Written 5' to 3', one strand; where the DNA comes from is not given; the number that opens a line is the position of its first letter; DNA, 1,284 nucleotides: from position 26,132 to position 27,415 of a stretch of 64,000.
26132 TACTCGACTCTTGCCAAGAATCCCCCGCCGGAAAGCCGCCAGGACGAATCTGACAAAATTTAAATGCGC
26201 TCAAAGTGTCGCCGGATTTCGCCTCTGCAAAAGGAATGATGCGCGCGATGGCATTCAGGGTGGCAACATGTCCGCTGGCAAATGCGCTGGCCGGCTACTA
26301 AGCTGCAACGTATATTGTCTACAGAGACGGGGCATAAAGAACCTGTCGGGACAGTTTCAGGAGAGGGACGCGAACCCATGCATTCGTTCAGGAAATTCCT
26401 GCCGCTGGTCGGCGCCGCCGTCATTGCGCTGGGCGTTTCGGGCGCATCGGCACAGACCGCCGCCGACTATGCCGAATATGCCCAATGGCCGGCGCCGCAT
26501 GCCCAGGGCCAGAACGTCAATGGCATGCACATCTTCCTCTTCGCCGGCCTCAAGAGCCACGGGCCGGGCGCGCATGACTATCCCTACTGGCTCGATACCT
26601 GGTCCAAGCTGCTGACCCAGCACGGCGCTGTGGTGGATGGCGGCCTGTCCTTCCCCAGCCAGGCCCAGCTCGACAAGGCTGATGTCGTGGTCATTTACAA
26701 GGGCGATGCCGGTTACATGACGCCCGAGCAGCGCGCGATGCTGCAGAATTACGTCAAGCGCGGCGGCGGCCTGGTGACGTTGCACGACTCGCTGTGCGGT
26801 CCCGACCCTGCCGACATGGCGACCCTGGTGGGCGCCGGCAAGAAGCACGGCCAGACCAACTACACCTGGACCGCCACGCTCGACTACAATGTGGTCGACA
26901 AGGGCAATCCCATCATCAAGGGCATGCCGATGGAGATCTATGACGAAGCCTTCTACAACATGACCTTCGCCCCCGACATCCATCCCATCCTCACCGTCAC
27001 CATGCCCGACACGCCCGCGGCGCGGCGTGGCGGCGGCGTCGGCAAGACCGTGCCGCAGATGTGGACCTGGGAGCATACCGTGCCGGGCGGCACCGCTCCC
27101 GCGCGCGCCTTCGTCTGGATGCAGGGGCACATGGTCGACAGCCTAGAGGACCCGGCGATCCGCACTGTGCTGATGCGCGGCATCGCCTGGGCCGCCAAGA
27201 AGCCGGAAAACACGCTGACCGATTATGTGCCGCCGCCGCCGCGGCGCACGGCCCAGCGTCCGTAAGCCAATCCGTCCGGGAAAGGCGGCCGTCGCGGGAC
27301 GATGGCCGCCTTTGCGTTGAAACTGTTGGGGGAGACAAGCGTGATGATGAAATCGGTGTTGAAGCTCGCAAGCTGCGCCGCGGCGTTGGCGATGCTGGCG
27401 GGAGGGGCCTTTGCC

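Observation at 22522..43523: Candidate undescribed periplasmic sugar-oxidation system built on three PQQ enzymes, ThuA-like proteins and esterases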

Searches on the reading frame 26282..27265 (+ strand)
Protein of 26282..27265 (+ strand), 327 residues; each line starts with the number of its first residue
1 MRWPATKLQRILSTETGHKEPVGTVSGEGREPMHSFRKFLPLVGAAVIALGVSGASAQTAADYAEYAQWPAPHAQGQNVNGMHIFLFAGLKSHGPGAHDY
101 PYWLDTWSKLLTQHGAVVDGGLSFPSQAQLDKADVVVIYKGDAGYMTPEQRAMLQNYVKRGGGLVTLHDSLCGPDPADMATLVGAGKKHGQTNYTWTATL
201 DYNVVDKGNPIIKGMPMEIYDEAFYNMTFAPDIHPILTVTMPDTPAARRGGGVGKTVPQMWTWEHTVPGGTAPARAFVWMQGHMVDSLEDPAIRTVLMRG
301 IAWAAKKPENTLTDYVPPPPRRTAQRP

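Call 5: search_protein_families(library=pfam, proteins=[window:26282-27265:+])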
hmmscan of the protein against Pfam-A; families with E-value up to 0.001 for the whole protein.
window:26282-27265:+ (327 aa): 1 family
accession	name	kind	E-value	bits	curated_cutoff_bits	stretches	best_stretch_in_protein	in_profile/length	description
PF06283.17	ThuA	-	6.6e-24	85.8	33.4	1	126-304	45-209/209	Trehalose utilisation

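Call 13: search_protein_families(library=ncbifam, proteins=[window:26375-27265:+], max_evalue=0.00001)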
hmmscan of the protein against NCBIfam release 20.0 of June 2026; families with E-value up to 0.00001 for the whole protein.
window:26375-27265:+ (296 aa): 0 families

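Call 17: find_homologous_proteins(query=window:26381-27265:+, max_evalue=1e-10)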
Query window:26381-27265:+ (294 aa): 3730 proteins with E <= 1e-10 among 6993 candidates; the best 120 are listed.
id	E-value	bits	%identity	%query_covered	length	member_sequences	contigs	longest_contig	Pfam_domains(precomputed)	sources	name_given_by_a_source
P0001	6.1e-183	626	91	99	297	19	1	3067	PF06283.18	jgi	jgi:type 1 glutamine amidotransferase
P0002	1.7e-174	598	86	100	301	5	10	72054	PF06283.18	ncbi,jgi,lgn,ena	-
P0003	1.7e-173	595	88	96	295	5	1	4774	PF06283.18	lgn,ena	-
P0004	2.7e-165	568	86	88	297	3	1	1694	PF06283.18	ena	-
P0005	7.2e-165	566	82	94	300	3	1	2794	PF06283.18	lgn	-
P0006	3.0e-162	558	83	99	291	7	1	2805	PF06283.18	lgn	-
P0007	3.2e-160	551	79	100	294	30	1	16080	PF06283.18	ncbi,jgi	ncbi:MAG TPA: ThuA domain-containing protein [Rhizomicrobium sp.]|jgi:type 1 glutamine amidotransfer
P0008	4.4e-158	544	80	99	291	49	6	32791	PF06283.18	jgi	jgi:type 1 glutamine amidotransferase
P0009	5.8e-158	544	80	96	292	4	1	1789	PF06283.18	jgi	jgi:type 1 glutamine amidotransferase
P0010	1.8e-157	542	78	96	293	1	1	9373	PF06283.18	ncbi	ncbi:MAG TPA: ThuA domain-containing protein [Rhizomicrobium sp.]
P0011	1.9e-157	542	80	95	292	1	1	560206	PF06283.18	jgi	-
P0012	3.4e-157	541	79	96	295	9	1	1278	PF06283.18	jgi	-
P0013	3.9e-157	541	81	96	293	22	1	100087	PF06283.18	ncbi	ncbi:MAG TPA: ThuA domain-containing protein [Rhizomicrobium sp.]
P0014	1.8e-156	539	80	94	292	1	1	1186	PF06283.18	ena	-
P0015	4.6e-156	537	78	96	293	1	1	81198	PF06283.18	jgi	jgi:type 1 glutamine amidotransferase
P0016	1.0e-155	536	81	96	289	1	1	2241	PF06283.18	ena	-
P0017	2.4e-154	532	80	96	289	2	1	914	PF06283.18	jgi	jgi:type 1 glutamine amidotransferase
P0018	5.1e-154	531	80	96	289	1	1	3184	PF06283.18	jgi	-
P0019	8.9e-154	530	80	97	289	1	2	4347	PF06283.18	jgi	jgi:type 1 glutamine amidotransferase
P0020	1.8e-153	529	79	97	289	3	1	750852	PF06283.18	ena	-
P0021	2.0e-153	529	80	97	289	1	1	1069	PF06283.18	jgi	jgi:type 1 glutamine amidotransferase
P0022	2.4e-153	528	80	96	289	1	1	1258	PF06283.18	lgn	-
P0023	3.1e-153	528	78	94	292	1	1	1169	PF06283.18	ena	-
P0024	3.5e-153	528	82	90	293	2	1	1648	PF06283.18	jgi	jgi:type 1 glutamine amidotransferase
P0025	7.8e-153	527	78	98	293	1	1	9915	PF06283.18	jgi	jgi:type 1 glutamine amidotransferase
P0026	1.5e-152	526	77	96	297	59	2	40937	PF06283.18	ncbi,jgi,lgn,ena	jgi:type 1 glutamine amidotransferase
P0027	2.0e-152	525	79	96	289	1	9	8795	PF06283.18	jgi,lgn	jgi:type 1 glutamine amidotransferase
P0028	2.1e-152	525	79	96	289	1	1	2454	PF06283.18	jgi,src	-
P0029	9.8e-152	523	78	94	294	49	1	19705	PF06283.18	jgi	jgi:type 1 glutamine amidotransferase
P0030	3.0e-151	521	77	98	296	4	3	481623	PF06283.18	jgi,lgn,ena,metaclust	metaclust:\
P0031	3.6e-151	521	80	92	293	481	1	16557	PF06283.18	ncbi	-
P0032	5.1e-151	521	78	98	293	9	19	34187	PF06283.18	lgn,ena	-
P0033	9.9e-151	520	78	96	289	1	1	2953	PF06283.18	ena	-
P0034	5.6e-150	517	80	90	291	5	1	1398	PF06283.18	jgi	-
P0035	6.7e-150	517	80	90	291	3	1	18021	PF06283.18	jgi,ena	-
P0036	3.8e-149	515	81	89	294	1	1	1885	PF06283.18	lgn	-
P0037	6.9e-149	514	77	96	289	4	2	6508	PF06283.18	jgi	-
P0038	2.3e-147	509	77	95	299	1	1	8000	PF06283.18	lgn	-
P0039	7.0e-147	507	75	100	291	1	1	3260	PF06283.18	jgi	jgi:type 1 glutamine amidotransferase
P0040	1.7e-146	506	76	98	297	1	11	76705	PF06283.18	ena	-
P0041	2.3e-146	505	76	95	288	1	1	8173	PF06283.18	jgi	jgi:type 1 glutamine amidotransferase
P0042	1.4e-145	503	76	96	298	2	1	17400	PF06283.18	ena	-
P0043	1.0e-142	493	75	94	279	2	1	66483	PF06283.18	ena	-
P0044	1.7e-142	493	74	99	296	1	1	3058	PF06283.18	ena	-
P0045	2.7e-142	492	84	84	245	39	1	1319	PF06283.18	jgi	jgi:type 1 glutamine amidotransferase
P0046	6.9e-142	491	73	96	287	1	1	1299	PF06283.18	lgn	-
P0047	1.3e-141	490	77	90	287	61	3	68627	PF06283.18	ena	-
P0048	2.0e-141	489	80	87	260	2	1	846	PF06283.18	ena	-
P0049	1.1e-140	487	75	90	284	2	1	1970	PF06283.18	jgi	jgi:type 1 glutamine amidotransferase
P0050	4.2e-140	485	76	89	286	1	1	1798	PF06283.18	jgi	jgi:type 1 glutamine amidotransferase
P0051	4.6e-140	485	74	96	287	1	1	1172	PF06283.18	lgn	-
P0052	8.6e-138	477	71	95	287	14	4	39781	PF06283.18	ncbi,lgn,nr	ncbi:MAG TPA: ThuA domain-containing protein [Rhizomicrobium sp.]|nr:ThuA domain-containing protein 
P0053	2.0e-135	470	73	93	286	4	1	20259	PF06283.18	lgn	-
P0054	2.9e-135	469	71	94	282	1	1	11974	PF06283.18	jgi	-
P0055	2.0e-134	466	74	88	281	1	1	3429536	PF06283.18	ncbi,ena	-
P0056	1.3e-133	464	72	93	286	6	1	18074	PF06283.18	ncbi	-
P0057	3.1e-133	462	74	90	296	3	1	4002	PF06283.18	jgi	jgi:type 1 glutamine amidotransferase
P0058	3.2e-133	462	73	88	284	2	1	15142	PF06283.18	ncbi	-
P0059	4.0e-133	462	85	77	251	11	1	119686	PF06283.18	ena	-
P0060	6.8e-133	461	74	88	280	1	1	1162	PF06283.18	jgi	jgi:type 1 glutamine amidotransferase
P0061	1.5e-132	460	72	93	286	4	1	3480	PF06283.18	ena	-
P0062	2.2e-131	456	74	86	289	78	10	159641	PF06283.18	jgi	jgi:type 1 glutamine amidotransferase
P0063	2.6e-131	456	74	88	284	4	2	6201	PF06283.18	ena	-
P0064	4.8e-131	455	74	88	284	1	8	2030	PF06283.18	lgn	-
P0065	8.5e-130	451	70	96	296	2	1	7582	PF06283.18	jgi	jgi:type 1 glutamine amidotransferase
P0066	9.0e-125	435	63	95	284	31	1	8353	PF06283.18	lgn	-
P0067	1.1e-116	408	77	77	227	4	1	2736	PF06283.18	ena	-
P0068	1.9e-108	381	80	68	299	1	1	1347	PF06283.18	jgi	-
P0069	7.5e-107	376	57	99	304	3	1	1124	PF06283.18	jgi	jgi:type 1 glutamine amidotransferase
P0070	2.5e-103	364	61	90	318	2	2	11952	PF06283.18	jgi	jgi:type 1 glutamine amidotransferase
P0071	3.0e-103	364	57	98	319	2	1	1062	PF06283.18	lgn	-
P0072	3.4e-103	364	58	95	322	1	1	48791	PF06283.18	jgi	jgi:type 1 glutamine amidotransferase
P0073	1.4e-102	362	59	94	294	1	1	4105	PF06283.18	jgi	jgi:type 1 glutamine amidotransferase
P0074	2.9e-102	361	58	95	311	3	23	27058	PF06283.18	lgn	-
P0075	5.6e-102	360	56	97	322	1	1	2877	PF06283.18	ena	-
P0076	1.6e-101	358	81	63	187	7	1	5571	PF06283.18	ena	-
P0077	2.0e-100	355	56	96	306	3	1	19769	PF06283.18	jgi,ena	jgi:type 1 glutamine amidotransferase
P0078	5.4e-100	353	55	95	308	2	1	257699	PF06283.18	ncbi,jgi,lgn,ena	jgi:type 1 glutamine amidotransferase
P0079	6.8e-100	353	60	88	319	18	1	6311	PF06283.18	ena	-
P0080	7.1e-100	353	56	96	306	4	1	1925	PF06283.18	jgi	jgi:type 1 glutamine amidotransferase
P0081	9.0e-100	352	56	98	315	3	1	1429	PF06283.18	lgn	-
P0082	9.3e-100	352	63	85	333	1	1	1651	PF06283.18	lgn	-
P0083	1.0e-99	352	58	93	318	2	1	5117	PF06283.18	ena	-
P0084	1.1e-99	352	58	87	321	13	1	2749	PF06283.18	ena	-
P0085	1.4e-99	352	60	83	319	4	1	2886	PF06283.18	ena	-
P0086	2.3e-99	351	61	87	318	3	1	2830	PF06283.18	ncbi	-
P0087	2.4e-99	351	79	62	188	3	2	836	PF06283.18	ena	-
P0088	2.5e-99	351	57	94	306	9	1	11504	PF06283.18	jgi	jgi:type 1 glutamine amidotransferase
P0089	2.8e-99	351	63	87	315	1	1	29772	PF06283.18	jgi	jgi:type 1 glutamine amidotransferase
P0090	2.8e-99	351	61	88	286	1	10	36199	PF06283.18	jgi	jgi:type 1 glutamine amidotransferase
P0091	3.2e-99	351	59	90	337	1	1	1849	PF06283.18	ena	-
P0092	6.3e-99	350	62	86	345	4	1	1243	PF06283.18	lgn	-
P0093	8.9e-99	349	56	97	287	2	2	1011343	PF06283.18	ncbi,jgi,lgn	jgi:type 1 glutamine amidotransferase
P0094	1.2e-98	349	61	87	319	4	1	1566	PF10518.15,PF06283.18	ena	-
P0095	1.3e-98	349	55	96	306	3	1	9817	PF06283.18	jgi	jgi:type 1 glutamine amidotransferase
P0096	1.8e-98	348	58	91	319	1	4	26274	PF10518.15,PF06283.18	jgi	jgi:type 1 glutamine amidotransferase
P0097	2.7e-98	348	61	85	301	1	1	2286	PF06283.18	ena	-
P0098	1.2e-97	345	62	83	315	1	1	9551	PF06283.18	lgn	-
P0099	1.6e-97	345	57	99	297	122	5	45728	PF06283.18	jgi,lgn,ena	jgi:type 1 glutamine amidotransferase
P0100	2.1e-97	345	61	84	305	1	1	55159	PF06283.18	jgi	jgi:type 1 glutamine amidotransferase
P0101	2.8e-97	344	56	100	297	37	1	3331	PF06283.18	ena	-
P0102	4.1e-97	344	53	96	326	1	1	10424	PF06283.18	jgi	-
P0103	4.5e-97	344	55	97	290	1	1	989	PF06283.18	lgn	-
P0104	4.7e-97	343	59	81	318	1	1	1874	PF06283.18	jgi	-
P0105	5.5e-97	343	59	89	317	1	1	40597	PF06283.18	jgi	jgi:type 1 glutamine amidotransferase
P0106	5.6e-97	343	60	84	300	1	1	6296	PF06283.18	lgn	-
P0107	6.8e-97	343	56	92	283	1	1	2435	PF06283.18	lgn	-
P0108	9.7e-97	342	59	83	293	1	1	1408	PF06283.18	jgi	jgi:type 1 glutamine amidotransferase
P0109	1.3e-96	342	57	93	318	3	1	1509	PF06283.18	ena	-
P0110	1.3e-96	342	57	93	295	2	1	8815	PF06283.18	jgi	jgi:type 1 glutamine amidotransferase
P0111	1.4e-96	342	54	96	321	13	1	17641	PF06283.18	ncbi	-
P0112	2.1e-96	341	56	95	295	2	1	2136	PF06283.18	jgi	jgi:type 1 glutamine amidotransferase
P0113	3.0e-96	341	58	89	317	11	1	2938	PF06283.18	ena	-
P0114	3.1e-96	341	57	98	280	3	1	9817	PF06283.18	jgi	jgi:type 1 glutamine amidotransferase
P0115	3.3e-96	341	56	86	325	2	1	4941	PF06283.18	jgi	jgi:type 1 glutamine amidotransferase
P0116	4.0e-96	340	57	91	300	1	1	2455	PF06283.18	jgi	jgi:type 1 glutamine amidotransferase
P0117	4.1e-96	340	60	83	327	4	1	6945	PF06283.18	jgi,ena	-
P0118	4.2e-96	340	60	84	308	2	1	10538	PF06283.18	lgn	-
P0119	4.3e-96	340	58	96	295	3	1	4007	PF06283.18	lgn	-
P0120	4.9e-96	340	55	96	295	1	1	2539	PF06283.18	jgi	jgi:type 1 glutamine amidotransferase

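Call 19: find_related_loci(query=A1, collection=genome_contigs, flank=10000)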
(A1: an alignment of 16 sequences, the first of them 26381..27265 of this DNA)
Query A1 (294 aa) in genome_contigs; peptide patterns used: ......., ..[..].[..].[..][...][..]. (x = any residue, [..] = any of these).
599 stretches matched a pattern (row limit reached: there are more); 568 encode a relative of the query (tblastn E <= 1e-3); the best 80 are kept; 80 distinct loci.
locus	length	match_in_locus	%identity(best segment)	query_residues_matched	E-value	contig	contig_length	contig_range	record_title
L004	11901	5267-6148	94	1-294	0e+0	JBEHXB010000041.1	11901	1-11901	MAG: Pseudomonadota bacterium isolate ES1.bin.28 NODE_4975_length_11901_cov_6.980766, whole genome shotgun sequence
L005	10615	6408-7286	94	1-294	2e-178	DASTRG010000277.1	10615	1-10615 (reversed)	MAG TPA_asm: Rhizomicrobium sp. isolate SMAG_U2246 k141_1706330, whole genome shotgun sequence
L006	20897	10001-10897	86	1-293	6e-170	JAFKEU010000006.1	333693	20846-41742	MAG: Alphaproteobacteria bacterium isolate SCN18_30_10_14_R2_B_65_16_B SCN18_30_10_14_R2_B_scaffold_48, whole genome sho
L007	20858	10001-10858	82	5-294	5e-159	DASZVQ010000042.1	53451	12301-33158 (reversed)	MAG TPA_asm: Rhizomicrobium sp. isolate SMAG_U6135 k141_276042, whole genome shotgun sequence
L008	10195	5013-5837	83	9-285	1e-157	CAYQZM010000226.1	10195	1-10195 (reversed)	MAG TPA_asm: uncultured Rhizobium sp. isolate binchicken_co84_379 genome assembly, contig: k141_965357, whole genome sho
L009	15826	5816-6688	79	5-294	3e-157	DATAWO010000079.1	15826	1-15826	MAG TPA_asm: Rhizomicrobium sp. isolate SMAG_U5627 k141_1305341, whole genome shotgun sequence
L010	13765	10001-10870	78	1-294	2e-156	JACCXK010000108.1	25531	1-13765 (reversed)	MAG: Alphaproteobacteria bacterium isolate MGR_bin176 SD2897-2912_k127_200566, whole genome shotgun sequence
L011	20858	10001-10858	80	5-294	2e-156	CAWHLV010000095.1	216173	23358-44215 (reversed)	MAG: uncultured Alphaproteobacteria bacterium isolate MFD04780.bin.2.111 genome assembly, contig: contig_8048, whole gen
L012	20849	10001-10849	86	2-283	1e-155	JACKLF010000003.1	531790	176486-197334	MAG: Alphaproteobacteria bacterium isolate HK-STAS-PROT-84 HK-STAS-PROT-84_3, whole genome shotgun sequence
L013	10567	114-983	76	1-294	4e-152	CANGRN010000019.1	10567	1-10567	MAG: Alphaproteobacteria bacterium isolate Jr-7aug17-80 genome assembly, contig: Jr-7aug17-C10771, whole genome shotgun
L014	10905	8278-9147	75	1-294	9e-152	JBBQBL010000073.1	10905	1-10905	MAG: Micropepsales bacterium isolate Co_metawrap_1356 Cmw_1356_k141_11262379_length_10905_cov_10.9201, whole genome shot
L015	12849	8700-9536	79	5-285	5e-152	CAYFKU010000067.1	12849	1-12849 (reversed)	MAG TPA_asm: uncultured Rhizobium sp. isolate ERP107066_co1_420 genome assembly, contig: NODE_3640_length_12849_cov_6.14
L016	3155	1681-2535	79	2-288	3e-159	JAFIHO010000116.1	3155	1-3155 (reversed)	MAG: Hyphomicrobiales bacterium isolate HJP_bin43 k141_64181, whole genome shotgun sequence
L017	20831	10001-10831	80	9-283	2e-151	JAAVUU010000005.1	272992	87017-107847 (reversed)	Rhizobiales bacterium dw_265 5, whole genome shotgun sequence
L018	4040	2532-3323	83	25-289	2e-155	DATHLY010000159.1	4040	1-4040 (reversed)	MAG TPA_asm: Rhizomicrobium sp. isolate SMAG_U12618 k141_1796702, whole genome shotgun sequence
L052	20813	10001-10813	56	11-285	4e-98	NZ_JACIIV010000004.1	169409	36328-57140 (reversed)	Polymorphobacter multimanifer strain DSM 102189 Ga0373304_04, whole genome shotgun sequence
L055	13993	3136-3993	54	5-285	2e-97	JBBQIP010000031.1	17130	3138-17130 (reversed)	MAG: Sphingomonadales bacterium isolate Co_metawrap_803 Cmw_803_k141_13207662_length_17130_cov_6.0000, whole genome shot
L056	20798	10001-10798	56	22-285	6e-97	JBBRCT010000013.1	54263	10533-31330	MAG: Sphingomonadales bacterium isolate Co_metawrap_2416 Cmw_2416_k141_20909923_length_54263_cov_19.9986, whole genome s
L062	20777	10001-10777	57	39-294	1e-96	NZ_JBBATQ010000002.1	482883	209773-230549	MAG: Sandarakinorhabdus sp. isolate EUL_275 ctg2-EUL_275, whole genome shotgun sequence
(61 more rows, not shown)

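Call 26: search_solved_structures(query=A1, max_evalue=0.01)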
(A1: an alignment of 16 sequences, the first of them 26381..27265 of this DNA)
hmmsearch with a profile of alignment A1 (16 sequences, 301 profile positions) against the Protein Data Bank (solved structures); distinct sequences matched with E-value up to 0.01: 0.

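Call 33: find_encoding_contigs(protein=P0093, flank=10000, max_places=2)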
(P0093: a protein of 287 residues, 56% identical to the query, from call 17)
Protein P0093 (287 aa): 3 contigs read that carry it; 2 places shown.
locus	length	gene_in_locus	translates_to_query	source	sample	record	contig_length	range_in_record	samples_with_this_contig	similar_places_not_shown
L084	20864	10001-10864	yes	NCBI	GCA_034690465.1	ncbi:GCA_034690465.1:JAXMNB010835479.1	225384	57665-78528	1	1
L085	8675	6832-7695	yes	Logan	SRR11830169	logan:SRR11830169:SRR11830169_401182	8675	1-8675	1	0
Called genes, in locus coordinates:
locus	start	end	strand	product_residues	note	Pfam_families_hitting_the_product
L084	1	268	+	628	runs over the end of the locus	PF07715:Plug, PF00593:TonB_dep_Rec_b-barrel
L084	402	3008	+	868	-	PF23500:DUF7133, PF02985:HEAT (faint), PF13646:HEAT_2 (weak), PF00034:Cytochrom_C (faint), PF13442:Cytochrome_CBB3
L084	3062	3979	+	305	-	PF00005:ABC_tran, PF02463:SMC_N (faint), PF13304:AAA_21, PF13732:DrrA1-3_C (faint), PF26919:ABC-like_C (weak)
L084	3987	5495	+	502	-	PF01061:ABC2_membrane, PF12698:ABC2_membrane_3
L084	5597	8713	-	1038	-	PF07715:Plug, PF00593:TonB_dep_Rec_b-barrel, PF14905:OMP_b-brl_3 (weak)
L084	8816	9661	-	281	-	PF00106:adh_short, PF08659:KR (weak), PF13561:adh_short_C2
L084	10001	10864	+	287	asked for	PF06283:ThuA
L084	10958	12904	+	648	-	PF01011:PQQ, PF13360:PQQ_2 (weak)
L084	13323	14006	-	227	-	PF01292:Ni_hydr_CYTB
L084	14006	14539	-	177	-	PF01322:Cytochrom_C_2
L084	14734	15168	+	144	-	PF07452:CHRD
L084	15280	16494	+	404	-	PF07995:GSDH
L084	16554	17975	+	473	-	-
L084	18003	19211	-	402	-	PF13660:DUF4147, PF05161:MOFRL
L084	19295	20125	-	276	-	PF08501:Shikimate_dh_N, PF18317:SDH_C (weak)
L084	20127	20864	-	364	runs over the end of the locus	PF00465:Fe-ADH (weak), PF13685:Fe-ADH_2, PF01761:DHQ_synthase, PF24621:DHQS_C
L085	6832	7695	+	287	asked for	PF06283:ThuA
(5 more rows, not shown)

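Call 34: find_encoding_contigs(protein=P0078, flank=10000, max_places=2)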
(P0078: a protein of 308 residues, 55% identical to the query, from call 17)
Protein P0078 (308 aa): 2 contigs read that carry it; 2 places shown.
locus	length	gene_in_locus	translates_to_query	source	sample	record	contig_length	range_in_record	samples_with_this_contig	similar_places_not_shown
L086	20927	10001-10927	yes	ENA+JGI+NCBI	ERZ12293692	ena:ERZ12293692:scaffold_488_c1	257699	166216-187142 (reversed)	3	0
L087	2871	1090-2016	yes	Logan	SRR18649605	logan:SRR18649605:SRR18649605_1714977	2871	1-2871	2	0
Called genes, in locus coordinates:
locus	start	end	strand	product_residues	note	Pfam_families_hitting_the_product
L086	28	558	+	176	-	PF01042:Ribonuc_L-PSP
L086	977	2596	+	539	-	PF00890:FAD_binding_2 (faint), PF01266:DAO (faint), PF01494:FAD_binding_3 (faint), PF01946:Thi4 (weak), PF07992:Pyr_redox_2 (faint), PF13450:NAD_binding_8 (weak), PF01593:Amino_oxidase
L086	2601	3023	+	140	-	PF00034:Cytochrom_C (weak), PF13442:Cytochrome_CBB3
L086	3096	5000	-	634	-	PF02129:Peptidase_S15, PF00326:Peptidase_S9 (faint), PF08530:PepX_C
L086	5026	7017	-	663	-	PF01433:Peptidase_M1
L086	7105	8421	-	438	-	PF03069:FmdA_AmdA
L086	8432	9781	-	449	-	PF03069:FmdA_AmdA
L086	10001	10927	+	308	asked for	PF06283:ThuA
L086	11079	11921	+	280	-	PF01557:FAA_hydrolase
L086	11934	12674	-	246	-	PF00106:adh_short, PF01370:Epimerase (weak), PF13561:adh_short_C2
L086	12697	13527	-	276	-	PF00106:adh_short, PF08659:KR (weak), PF23441:SDR (weak), PF13561:adh_short_C2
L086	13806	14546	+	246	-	PF00106:adh_short, PF08659:KR, PF03435:Sacchrp_dh_NADP (weak), PF13460:NAD_binding_10 (weak), PF13561:adh_short_C2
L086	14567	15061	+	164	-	PF10604:Polyketide_cyc2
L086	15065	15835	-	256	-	PF03328:HpcH_HpaI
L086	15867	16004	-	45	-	-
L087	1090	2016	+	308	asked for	PF06283:ThuA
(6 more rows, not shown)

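Call 39: predict_structure(alignment_id=A1)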
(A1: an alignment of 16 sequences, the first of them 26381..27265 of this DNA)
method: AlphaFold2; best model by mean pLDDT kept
length: 294 residues; sequences in the alignment: 16
mean_pLDDT: 85.7   pTM: 0.81
mean pLDDT of the five models: 85.7, 82.8, 81.2, 80.2, 75.6
residues with pLDDT >= 90: 186; 70-90: 57; 50-70: 35; < 50: 16
segments of 3 or more residues with pLDDT < 50: 1-3, 292-294
pLDDT, mean of each block of 10 residues (from residue 1): 49 52 57 58 75 90 83 93 93 95 92 93 97 86 92 90 91 96 93 94 97 93 97 95 92 89 98 97 76 47
secondary structure, 60 per line:
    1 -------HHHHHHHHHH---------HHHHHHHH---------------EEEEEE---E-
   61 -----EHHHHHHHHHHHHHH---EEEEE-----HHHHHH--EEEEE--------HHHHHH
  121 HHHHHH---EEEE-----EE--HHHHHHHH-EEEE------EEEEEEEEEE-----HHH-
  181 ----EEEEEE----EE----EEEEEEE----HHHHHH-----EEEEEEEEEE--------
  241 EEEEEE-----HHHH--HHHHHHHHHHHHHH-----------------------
elements in order: H8-17 H27-34 E50-55 H67-80 E84-88 H94-99 E102-106 H115-126 E130-133 H143-150 E152-155 E162-171 E185-190 E201-207 H212-217 E223-232 E241-246 H252-255 H258-271
